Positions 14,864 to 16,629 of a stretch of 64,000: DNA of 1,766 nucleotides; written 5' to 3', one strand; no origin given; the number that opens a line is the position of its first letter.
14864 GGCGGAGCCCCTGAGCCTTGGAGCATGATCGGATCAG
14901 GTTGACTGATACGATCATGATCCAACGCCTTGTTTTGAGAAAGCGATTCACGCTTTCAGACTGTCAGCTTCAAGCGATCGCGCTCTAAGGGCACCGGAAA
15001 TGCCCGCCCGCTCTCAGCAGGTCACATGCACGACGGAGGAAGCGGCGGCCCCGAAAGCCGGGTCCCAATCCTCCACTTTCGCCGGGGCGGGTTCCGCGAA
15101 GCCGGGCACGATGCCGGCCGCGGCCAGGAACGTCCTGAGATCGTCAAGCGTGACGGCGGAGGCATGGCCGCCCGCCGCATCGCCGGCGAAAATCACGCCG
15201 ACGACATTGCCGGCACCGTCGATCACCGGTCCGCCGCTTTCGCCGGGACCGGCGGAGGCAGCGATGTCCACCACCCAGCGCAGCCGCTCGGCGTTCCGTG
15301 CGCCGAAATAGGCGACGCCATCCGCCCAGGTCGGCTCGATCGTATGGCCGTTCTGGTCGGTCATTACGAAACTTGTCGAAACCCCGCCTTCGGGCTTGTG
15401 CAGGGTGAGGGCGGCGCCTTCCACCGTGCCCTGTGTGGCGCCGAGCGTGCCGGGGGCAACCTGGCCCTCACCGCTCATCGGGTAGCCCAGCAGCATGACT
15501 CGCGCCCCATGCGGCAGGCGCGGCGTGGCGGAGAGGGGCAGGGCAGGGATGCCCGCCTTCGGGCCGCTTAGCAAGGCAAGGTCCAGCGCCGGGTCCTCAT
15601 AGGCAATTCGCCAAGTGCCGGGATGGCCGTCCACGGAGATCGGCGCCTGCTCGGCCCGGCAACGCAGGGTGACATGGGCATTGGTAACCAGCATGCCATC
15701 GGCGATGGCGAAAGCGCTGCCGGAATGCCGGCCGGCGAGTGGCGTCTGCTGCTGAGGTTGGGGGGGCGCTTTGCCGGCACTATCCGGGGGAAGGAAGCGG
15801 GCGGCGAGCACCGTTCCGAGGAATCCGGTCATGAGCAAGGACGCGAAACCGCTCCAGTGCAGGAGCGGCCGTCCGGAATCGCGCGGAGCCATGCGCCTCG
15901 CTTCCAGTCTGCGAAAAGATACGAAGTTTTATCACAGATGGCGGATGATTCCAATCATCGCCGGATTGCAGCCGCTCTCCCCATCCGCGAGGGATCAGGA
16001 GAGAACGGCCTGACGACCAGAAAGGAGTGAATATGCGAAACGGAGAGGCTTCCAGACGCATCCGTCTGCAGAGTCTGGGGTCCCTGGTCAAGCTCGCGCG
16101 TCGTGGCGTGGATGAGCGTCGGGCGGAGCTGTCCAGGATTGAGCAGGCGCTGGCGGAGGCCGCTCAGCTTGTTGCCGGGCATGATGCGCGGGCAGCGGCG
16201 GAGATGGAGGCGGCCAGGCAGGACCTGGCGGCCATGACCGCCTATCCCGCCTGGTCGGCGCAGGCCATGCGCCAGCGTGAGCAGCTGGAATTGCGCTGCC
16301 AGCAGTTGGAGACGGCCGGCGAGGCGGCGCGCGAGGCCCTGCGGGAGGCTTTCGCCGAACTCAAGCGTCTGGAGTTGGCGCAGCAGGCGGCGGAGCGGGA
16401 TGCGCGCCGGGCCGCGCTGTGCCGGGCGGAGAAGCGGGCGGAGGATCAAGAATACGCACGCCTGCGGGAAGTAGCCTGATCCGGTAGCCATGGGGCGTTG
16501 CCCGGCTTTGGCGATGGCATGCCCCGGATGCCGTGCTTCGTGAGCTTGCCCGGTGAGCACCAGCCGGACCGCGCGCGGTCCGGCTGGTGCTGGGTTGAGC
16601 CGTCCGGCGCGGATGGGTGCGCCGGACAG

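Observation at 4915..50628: Oriented TGCGAAA(T) box recurring in almost every intergenic region of the motility supercluster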

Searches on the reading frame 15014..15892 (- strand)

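Call 12: search_protein_families(library=pfam, proteins=[window:15014-15892:-])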
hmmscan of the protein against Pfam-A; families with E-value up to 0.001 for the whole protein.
window:15014-15892:- (292 aa): 1 family
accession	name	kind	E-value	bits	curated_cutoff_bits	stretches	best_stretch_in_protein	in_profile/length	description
PF13365.12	Trypsin_2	-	6.2e-20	72.8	27.6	1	58-233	1-144/144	Trypsin-like peptidase domain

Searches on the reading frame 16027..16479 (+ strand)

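Call 12: search_protein_families(library=pfam, proteins=[window:16027-16479:+])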
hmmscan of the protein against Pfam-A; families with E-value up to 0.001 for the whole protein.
window:16027-16479:+ (150 aa): 0 families

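Call 25: search_protein_families(library=ncbifam, proteins=[window:16027-16479:+], max_evalue=0.01)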
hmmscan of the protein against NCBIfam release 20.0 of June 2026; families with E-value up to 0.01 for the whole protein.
window:16027-16479:+ (150 aa): 1 family
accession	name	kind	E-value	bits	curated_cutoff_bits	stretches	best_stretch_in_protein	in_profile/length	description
TIGR02473.1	flagell_FliJ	equivalog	0.0018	18.7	50.45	1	16-140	3-133/141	flagellar export protein FliJ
